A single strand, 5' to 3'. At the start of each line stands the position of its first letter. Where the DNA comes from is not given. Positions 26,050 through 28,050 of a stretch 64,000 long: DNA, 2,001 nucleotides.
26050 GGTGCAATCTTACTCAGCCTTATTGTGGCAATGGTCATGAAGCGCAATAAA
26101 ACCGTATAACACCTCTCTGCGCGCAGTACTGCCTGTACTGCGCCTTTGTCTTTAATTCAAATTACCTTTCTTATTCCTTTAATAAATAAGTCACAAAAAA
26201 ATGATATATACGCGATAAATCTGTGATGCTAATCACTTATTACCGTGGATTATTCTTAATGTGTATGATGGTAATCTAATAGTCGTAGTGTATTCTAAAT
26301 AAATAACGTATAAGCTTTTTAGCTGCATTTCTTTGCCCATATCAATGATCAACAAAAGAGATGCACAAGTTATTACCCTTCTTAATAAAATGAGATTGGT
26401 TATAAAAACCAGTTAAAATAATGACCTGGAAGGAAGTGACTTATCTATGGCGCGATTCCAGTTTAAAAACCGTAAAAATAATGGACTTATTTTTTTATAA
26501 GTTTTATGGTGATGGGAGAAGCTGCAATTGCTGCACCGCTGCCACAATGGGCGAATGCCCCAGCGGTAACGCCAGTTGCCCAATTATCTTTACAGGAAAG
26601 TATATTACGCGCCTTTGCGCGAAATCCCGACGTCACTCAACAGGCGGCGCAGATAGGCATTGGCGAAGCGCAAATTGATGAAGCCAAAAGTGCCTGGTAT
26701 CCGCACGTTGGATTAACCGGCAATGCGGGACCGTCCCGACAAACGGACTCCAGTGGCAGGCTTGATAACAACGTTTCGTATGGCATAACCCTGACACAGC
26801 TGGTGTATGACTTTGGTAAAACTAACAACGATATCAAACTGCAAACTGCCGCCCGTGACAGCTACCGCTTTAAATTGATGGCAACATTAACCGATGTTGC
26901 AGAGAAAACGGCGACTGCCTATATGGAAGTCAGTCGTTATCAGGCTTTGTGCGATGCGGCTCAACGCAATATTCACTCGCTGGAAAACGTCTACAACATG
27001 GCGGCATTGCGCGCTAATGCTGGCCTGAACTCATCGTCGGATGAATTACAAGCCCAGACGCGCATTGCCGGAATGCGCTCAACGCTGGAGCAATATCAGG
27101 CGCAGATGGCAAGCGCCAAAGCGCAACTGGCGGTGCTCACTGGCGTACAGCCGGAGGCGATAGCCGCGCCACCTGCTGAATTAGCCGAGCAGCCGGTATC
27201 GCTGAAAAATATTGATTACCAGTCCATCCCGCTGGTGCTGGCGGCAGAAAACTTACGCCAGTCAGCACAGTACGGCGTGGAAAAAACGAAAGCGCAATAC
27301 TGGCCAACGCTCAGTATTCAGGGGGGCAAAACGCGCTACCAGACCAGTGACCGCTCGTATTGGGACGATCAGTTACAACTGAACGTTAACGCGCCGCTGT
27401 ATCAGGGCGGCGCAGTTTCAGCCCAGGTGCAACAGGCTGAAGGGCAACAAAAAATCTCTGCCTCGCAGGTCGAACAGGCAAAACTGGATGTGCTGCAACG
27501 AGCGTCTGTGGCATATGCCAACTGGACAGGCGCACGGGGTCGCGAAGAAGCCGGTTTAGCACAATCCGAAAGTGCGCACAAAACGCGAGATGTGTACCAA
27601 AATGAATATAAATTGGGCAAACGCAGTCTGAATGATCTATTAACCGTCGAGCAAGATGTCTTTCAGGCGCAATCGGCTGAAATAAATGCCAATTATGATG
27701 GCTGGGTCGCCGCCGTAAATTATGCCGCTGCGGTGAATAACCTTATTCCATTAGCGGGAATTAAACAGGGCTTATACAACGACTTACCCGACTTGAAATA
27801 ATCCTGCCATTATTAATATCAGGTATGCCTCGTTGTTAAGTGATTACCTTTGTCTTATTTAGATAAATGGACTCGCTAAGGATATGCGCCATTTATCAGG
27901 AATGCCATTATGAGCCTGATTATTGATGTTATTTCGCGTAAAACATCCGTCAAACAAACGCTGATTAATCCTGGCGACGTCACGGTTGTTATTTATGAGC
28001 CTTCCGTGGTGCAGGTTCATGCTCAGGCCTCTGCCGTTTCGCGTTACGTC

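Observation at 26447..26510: T7 homopolymer tract separates a signal peptide from the TolC-family gene body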

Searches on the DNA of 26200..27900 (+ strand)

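Call 3: search_dna_similar(query=window:26200-27900:+, collection=ecoli_genomes, mode=near, max_rows=40)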
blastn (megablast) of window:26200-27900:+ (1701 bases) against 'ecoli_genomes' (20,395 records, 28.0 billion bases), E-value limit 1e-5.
Records with a match: 958; places in all: 958; records where one place covers at least 80% of the query: 958.
Genomes with a match: 958 of 5426; with a place that covers at least 80% of the query: 958. Places per genome that has any: lowest 1, median 1, highest 1. On chromosomes: 958 places; on plasmids: 0.
Best place of each record, by identity: >=99% 145; 95-99% 801; 90-95% 12.
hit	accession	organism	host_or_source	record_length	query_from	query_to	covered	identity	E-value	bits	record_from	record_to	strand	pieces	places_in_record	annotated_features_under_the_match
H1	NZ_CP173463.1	Escherichia coli strain 98228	Homo sapiens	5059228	1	1701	100%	100.0%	0e+0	3159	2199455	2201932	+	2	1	TolC family outer membrane protein | IS1-like element IS1B family transposase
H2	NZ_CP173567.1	Escherichia coli strain 98200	Homo sapiens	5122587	1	1701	100%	100.0%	0e+0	3159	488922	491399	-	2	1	TolC family outer membrane protein | IS1-like element IS1B family transposase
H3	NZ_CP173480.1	Escherichia coli strain 98222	Homo sapiens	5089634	1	1701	100%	100.0%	0e+0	3159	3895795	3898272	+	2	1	TolC family outer membrane protein | IS1-like element IS1B family transposase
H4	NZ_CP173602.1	Escherichia coli strain 98190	Homo sapiens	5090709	1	1701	100%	100.0%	0e+0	3159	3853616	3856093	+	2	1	TolC family outer membrane protein | IS1-like element IS1B family transposase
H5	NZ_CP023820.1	Escherichia coli strain 7/2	Homo sapiens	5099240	1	1701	100%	100.0%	0e+0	3142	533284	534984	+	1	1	TolC family outer membrane protein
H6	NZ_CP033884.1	Escherichia coli strain 50579417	Homo sapiens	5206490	1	1701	100%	100.0%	0e+0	3142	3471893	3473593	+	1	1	TolC family outer membrane protein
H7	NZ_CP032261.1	Escherichia coli strain AR_0067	missing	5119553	1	1701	100%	100.0%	0e+0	3142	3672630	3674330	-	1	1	TolC family outer membrane protein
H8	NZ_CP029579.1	Escherichia coli strain DA33137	Homo sapiens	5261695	1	1701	100%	100.0%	0e+0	3142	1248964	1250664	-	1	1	TolC family outer membrane protein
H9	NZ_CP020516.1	Escherichia coli strain 222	Homo sapiens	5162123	1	1701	100%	100.0%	0e+0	3142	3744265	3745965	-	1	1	TolC family outer membrane protein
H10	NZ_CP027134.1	Escherichia coli strain AR_0372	missing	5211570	1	1701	100%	100.0%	0e+0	3142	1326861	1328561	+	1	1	TolC family outer membrane protein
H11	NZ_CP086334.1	Escherichia coli strain EBJ003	Homo sapiens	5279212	1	1701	100%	100.0%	0e+0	3142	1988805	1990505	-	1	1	TolC family outer membrane protein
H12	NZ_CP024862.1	Escherichia coli strain AR_0015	missing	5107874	1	1701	100%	100.0%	0e+0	3142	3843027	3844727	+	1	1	TolC family outer membrane protein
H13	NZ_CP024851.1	Escherichia coli strain AR_0006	missing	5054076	1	1701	100%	100.0%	0e+0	3142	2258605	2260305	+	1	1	TolC family outer membrane protein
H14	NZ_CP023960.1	Escherichia coli strain FDAARGOS_448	Homo sapiens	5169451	1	1701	100%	100.0%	0e+0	3142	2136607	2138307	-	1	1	TolC family outer membrane protein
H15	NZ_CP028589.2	Escherichia coli strain WCHEC4533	Homo sapiens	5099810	1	1701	100%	100.0%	0e+0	3142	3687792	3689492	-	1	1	TolC family outer membrane protein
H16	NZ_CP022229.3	Escherichia coli strain WCHEC96200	Homo sapiens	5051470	1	1701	100%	100.0%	0e+0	3142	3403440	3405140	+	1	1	TolC family outer membrane protein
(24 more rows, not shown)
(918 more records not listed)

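Call 5: get_annotated_region(hit=H5, flank=6000)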
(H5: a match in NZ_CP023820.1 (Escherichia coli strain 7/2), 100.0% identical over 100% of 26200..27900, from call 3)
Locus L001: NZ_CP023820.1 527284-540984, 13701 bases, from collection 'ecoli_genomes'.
description: Escherichia coli strain 7/2 chromosome, complete genome
organism: Escherichia coli strain 7/2 (NCBI taxid 562)
replicon: chromosome; assembly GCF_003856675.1
host: Homo sapiens; source: feces; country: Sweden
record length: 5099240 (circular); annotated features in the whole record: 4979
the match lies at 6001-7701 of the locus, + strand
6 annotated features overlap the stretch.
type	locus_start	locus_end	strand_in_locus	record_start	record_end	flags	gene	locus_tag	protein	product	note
CDS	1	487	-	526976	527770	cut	ybaP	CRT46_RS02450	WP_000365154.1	TraB/GumN family protein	-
CDS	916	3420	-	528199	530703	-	copA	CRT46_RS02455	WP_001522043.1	copper-exporting P-type ATPase CopA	-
CDS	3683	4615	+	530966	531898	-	glsA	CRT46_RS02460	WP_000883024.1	glutaminase A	-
CDS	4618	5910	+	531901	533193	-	ybaT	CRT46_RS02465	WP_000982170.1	APC family permease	-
CDS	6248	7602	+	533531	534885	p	-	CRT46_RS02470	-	TolC family outer membrane protein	frameshifted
CDS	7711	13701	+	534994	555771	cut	siiEA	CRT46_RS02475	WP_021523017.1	BapA-related adhesin SiiEA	-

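Call 6: search_dna_similar(query=window:26200-27900:+, collection=ecoli_genomes, mode=near, max_rows=60, rows=spread)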
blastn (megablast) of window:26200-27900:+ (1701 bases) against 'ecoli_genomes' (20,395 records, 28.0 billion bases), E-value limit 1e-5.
Records with a match: 958; places in all: 958; records where one place covers at least 80% of the query: 958.
Genomes with a match: 958 of 5426; with a place that covers at least 80% of the query: 958. Places per genome that has any: lowest 1, median 1, highest 1. On chromosomes: 958 places; on plasmids: 0.
Best place of each record, by identity: >=99% 145; 95-99% 801; 90-95% 12.
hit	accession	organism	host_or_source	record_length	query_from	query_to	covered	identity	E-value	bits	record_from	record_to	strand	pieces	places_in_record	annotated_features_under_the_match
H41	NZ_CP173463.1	Escherichia coli strain 98228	Homo sapiens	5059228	1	1701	100%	100.0%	0e+0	3159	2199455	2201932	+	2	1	TolC family outer membrane protein | IS1-like element IS1B family transposase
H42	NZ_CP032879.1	Escherichia coli strain WCHEC000837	Homo sapiens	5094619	1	1701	100%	100.0%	0e+0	3142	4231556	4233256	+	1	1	TolC family outer membrane protein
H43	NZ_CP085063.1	Escherichia coli strain P31_YH1_02.21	Homo sapiens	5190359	1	1701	100%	100.0%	0e+0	3142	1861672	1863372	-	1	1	TolC family outer membrane protein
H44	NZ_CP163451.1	Escherichia coli strain M2021-10044802/2-E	cattle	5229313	1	1701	100%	100.0%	0e+0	3142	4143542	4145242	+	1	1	TolC family outer membrane protein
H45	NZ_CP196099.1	Escherichia coli strain EC2202095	Homo sapiens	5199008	1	1701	100%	100.0%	0e+0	3142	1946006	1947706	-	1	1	TolC family outer membrane protein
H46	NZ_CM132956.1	Escherichia coli strain 405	Homo sapiens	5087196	1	1701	100%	100.0%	0e+0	3142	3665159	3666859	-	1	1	TolC family outer membrane protein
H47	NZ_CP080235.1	Escherichia coli O139:H1 strain W13-16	Sus scrofa scrofa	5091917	1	1701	100%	99.3%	0e+0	3075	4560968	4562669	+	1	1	TolC family outer membrane protein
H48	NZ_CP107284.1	Escherichia coli strain SW4848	Water from a lake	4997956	1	1701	100%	99.3%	0e+0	3075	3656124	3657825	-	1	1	TolC family outer membrane protein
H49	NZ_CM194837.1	Escherichia coli strain MS1685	Gallus gallus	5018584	1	1701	100%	99.3%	0e+0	3075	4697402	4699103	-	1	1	TolC family outer membrane protein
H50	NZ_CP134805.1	Escherichia coli strain E7-1N7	agricultural environment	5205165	1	1701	100%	98.9%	0e+0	3042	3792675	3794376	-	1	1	TolC family outer membrane protein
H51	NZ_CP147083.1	Escherichia coli strain JSWP006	municipal wastewater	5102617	1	1701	100%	98.8%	0e+0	3025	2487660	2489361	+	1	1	TolC family outer membrane protein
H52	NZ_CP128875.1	Escherichia coli strain TUM14771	Homo sapiens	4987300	1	1701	100%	98.6%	0e+0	3014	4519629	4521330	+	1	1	TolC family outer membrane protein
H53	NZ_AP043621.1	Escherichia coli strain AST215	Homo sapiens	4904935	1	1701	100%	98.4%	0e+0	2992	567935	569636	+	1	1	TolC family outer membrane protein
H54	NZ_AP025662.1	Escherichia coli strain TUM20902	Homo sapiens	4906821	1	1701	100%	98.2%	0e+0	2976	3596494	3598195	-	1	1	TolC family outer membrane protein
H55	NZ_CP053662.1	Escherichia coli strain eco-241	Homo sapiens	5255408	1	1701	100%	98.2%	0e+0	2976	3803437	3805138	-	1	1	TolC family outer membrane protein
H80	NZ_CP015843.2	Escherichia coli O157:H7 strain FRIK2455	Bos taurus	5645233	1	1701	100%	97.4%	0e+0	2892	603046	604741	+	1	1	TolC family outer membrane protein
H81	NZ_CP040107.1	Escherichia coli O157:H7 strain MB9-1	cattle feces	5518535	1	1701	100%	97.4%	0e+0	2892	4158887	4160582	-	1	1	TolC family outer membrane protein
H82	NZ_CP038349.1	Escherichia coli O157:H7 strain F8952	missing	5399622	1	1701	100%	97.4%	0e+0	2892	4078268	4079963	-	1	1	TolC family outer membrane protein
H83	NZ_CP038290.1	Escherichia coli O157:H7 strain TX 265-1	cattle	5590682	1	1701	100%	97.4%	0e+0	2892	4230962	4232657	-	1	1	TolC family outer membrane protein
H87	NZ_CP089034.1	Escherichia coli O157:H7 strain 6535NalR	Homo sapiens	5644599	1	1701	100%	97.4%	0e+0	2892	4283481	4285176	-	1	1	TolC family outer membrane protein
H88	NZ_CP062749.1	Escherichia coli O157:H7 strain Z1486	Bovine Faeces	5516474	1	1701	100%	97.4%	0e+0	2892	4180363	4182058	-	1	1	TolC family outer membrane protein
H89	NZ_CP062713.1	Escherichia coli O157:H7 strain Z1830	Bovine Faeces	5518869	1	1701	100%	97.4%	0e+0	2892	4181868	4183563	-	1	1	TolC family outer membrane protein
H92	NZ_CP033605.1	Escherichia coli O157:H7 strain TR01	Cattle carcass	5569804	1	1701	100%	97.4%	0e+0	2887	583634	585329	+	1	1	TolC family outer membrane protein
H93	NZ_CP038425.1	Escherichia coli O157:H7 strain 2571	bovine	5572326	1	1701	100%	97.4%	0e+0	2887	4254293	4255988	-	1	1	TolC family outer membrane protein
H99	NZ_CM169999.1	Escherichia coli strain N96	Tibetan Pig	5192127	1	1701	100%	95.9%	0e+0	2754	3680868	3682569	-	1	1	TolC family outer membrane protein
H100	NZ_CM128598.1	Escherichia coli strain E600003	Homo sapiens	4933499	1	1701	100%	92.6%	0e+0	2444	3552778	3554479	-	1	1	TolC family outer membrane protein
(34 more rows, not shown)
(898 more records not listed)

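Call 7: get_annotated_region(hit=H47, flank=300)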
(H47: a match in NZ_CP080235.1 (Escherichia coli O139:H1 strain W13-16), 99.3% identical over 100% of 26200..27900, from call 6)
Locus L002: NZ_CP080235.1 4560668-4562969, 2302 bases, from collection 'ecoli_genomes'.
description: Escherichia coli O139:H1 strain W13-16 chromosome, complete genome
organism: Escherichia coli O139:H1 strain W13-16 (NCBI taxid 2861805)
replicon: chromosome; assembly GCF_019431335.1
host: Sus scrofa scrofa; source: wild boar; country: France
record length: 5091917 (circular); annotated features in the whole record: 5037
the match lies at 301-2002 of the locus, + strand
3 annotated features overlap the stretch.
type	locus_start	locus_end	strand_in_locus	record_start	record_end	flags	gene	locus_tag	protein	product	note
CDS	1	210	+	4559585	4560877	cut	ybaT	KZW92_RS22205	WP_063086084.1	APC family permease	-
CDS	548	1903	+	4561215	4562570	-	-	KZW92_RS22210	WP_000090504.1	TolC family outer membrane protein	-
CDS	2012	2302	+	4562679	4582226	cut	siiEA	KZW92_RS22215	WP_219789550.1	BapA-related adhesin SiiEA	-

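Call 8: get_annotated_region(hit=H53, flank=300)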
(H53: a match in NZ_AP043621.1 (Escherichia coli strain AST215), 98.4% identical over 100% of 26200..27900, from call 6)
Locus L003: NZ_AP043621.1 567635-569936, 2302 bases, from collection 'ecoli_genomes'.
description: Escherichia coli strain AST215 chromosome, complete genome
organism: Escherichia coli strain AST215 (NCBI taxid 562)
replicon: chromosome; assembly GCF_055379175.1
host: Homo sapiens; source: -; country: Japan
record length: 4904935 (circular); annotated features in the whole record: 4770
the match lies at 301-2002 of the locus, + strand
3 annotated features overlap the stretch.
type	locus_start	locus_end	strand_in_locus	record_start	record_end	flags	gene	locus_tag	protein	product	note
CDS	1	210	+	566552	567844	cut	ybaT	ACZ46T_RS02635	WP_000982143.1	APC family permease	-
CDS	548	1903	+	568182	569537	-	-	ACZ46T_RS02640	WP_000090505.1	TolC family outer membrane protein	-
CDS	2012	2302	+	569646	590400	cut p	siiEA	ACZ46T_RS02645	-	BapA-related adhesin SiiEA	frameshifted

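Call 9: get_annotated_region(hit=H80, flank=300)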
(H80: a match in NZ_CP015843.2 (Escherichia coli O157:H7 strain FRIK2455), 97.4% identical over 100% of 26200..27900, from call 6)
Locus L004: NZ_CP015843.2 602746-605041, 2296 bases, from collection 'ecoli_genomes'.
description: Escherichia coli O157:H7 strain FRIK2455 chromosome, complete genome
organism: Escherichia coli O157:H7 strain FRIK2455 (NCBI taxid 83334)
replicon: chromosome; assembly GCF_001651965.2
host: Bos taurus; source: fecal steer; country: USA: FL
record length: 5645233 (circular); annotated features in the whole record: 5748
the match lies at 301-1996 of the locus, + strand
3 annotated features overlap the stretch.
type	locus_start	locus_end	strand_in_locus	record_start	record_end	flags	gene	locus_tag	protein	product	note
CDS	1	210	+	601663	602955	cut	ybaT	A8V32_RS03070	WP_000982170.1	APC family permease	-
CDS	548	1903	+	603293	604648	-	-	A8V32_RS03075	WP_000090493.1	TolC family outer membrane protein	-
CDS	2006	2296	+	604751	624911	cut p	siiEA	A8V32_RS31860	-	BapA-related adhesin SiiEA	frameshifted; internal stop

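Call 10: get_annotated_region(hit=H99, flank=300)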
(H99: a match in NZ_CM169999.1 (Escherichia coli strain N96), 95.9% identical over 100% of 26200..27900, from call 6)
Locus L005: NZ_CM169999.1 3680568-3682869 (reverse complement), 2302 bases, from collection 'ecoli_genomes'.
description: Escherichia coli strain N96 chromosome, whole genome shotgun sequence
organism: Escherichia coli strain N96 (NCBI taxid 562)
replicon: chromosome; assembly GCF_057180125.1
host: Tibetan Pig; source: feces; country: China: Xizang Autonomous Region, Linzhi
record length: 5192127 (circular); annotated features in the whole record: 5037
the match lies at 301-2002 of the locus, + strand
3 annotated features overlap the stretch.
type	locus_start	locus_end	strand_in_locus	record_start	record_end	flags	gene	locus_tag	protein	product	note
CDS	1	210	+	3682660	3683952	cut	ybaT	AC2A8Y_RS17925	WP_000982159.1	APC family permease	-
CDS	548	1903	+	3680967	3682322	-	-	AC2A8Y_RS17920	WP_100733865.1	TolC family outer membrane protein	-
CDS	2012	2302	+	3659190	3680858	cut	siiEA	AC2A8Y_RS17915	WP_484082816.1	BapA-related adhesin SiiEA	-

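Call 11: get_annotated_region(hit=H100, flank=300)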
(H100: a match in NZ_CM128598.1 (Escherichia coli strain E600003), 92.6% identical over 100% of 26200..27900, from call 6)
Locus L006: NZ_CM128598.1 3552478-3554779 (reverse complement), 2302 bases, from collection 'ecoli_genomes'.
description: Escherichia coli strain E600003 chromosome, whole genome shotgun sequence
organism: Escherichia coli strain E600003 (NCBI taxid 562)
replicon: chromosome; assembly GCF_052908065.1
host: Homo sapiens; source: stool; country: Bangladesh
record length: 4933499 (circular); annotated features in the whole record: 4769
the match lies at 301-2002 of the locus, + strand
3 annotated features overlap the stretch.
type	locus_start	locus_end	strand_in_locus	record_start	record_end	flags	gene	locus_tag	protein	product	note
CDS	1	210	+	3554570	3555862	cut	ybaT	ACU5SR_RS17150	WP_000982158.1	APC family permease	-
CDS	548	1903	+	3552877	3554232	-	-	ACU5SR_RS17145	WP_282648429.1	TolC family outer membrane protein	-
CDS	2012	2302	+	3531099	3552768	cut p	-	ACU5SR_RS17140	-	Ig-like domain-containing protein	frameshifted; internal stop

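Call 14: search_dna_similar(query=window:26429-26510:+, collection=ecoli_genomes, mode=near, max_rows=60, rows=spread)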
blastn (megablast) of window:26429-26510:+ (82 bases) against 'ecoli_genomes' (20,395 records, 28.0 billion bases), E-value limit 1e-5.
Records with a match: 958; places in all: 958; records where one place covers at least 80% of the query: 958.
Genomes with a match: 958 of 5426; with a place that covers at least 80% of the query: 958. Places per genome that has any: lowest 1, median 1, highest 1. On chromosomes: 958 places; on plasmids: 0.
Best place of each record, by identity: >=99% 95; 95-99% 858; 90-95% 5.
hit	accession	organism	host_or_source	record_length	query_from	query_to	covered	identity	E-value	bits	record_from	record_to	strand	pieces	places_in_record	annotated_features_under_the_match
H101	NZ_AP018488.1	Escherichia coli O157:H7 strain PV15-279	Homo sapiens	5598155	1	82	100%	100.0%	2e-34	152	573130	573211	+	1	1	TolC family outer membrane protein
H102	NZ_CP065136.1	Escherichia coli strain EE72d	Bos taurus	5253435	1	82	100%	100.0%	2e-34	152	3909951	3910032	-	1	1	TolC family outer membrane protein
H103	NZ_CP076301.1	Escherichia coli strain Survcare321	Homo sapiens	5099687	1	82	100%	100.0%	2e-34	152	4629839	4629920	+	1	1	TolC family outer membrane protein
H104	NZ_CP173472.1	Escherichia coli strain 98224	Homo sapiens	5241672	1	82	100%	100.0%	2e-34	152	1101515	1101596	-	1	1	TolC family outer membrane protein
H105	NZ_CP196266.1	Escherichia coli strain ECE204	Homo sapiens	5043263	1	82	100%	100.0%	2e-34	152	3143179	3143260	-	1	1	TolC family outer membrane protein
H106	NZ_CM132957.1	Escherichia coli strain 405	Homo sapiens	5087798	1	82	100%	100.0%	2e-34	152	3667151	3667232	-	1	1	TolC family outer membrane protein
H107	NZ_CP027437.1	Escherichia coli strain 2012C-4221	missing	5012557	1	82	100%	98.8%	8e-33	147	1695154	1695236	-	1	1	TolC family outer membrane protein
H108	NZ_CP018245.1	Escherichia coli strain 472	missing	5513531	1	82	100%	98.8%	8e-33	147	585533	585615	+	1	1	TolC family outer membrane protein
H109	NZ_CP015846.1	Escherichia coli O157:H7 strain FRIK2069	Bos taurus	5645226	1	82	100%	98.8%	8e-33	147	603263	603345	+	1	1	TolC family outer membrane protein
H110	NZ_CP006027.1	Escherichia coli O145:H28 str. RM13514 strain RM13514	Homo sapiens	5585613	1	82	100%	98.8%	8e-33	147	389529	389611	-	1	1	TolC family outer membrane protein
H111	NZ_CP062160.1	Escherichia coli strain 20R2R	culture mutant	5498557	1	82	100%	98.8%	8e-33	147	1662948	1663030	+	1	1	TolC family outer membrane protein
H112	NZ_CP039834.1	Escherichia coli O157:H7 strain MB41-1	cattle feces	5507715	1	82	100%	98.8%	8e-33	147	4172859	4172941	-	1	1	TolC family outer membrane protein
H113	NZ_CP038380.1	Escherichia coli O157:H7 strain E32511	Homo sapiens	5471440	1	82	100%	98.8%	8e-33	147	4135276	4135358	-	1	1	TolC family outer membrane protein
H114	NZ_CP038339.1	Escherichia coli O157:H7 strain H6437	Homo sapiens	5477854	1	82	100%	98.8%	8e-33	147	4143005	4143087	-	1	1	TolC family outer membrane protein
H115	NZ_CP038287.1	Escherichia coli O157:H7 strain TX 376-2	cattle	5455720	1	82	100%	98.8%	8e-33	147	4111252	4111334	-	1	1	TolC family outer membrane protein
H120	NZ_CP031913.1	Escherichia coli O157:H7 strain FWSEC0004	Homo sapiens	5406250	1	82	100%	98.8%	8e-33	147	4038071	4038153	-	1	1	TolC family outer membrane protein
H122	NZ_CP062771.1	Escherichia coli O157:H7 strain Z570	Bovine Faeces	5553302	1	82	100%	98.8%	8e-33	147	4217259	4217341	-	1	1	TolC family outer membrane protein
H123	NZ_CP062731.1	Escherichia coli O157:H7 strain Z1768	Bovine Faeces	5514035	1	82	100%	98.8%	8e-33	147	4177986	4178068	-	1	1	TolC family outer membrane protein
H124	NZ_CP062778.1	Escherichia coli O157:H7 strain Z1836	Bovine Faeces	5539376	1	82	100%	98.8%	8e-33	147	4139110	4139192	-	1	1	TolC family outer membrane protein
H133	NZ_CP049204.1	Escherichia coli strain PapM-32-1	Papio papio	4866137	1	82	100%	97.6%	4e-31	141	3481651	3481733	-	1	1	TolC family outer membrane protein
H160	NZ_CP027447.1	Escherichia coli strain 2014C-3075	Homo sapiens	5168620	1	79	96%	97.5%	2e-29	135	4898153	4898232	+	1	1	TolC family outer membrane protein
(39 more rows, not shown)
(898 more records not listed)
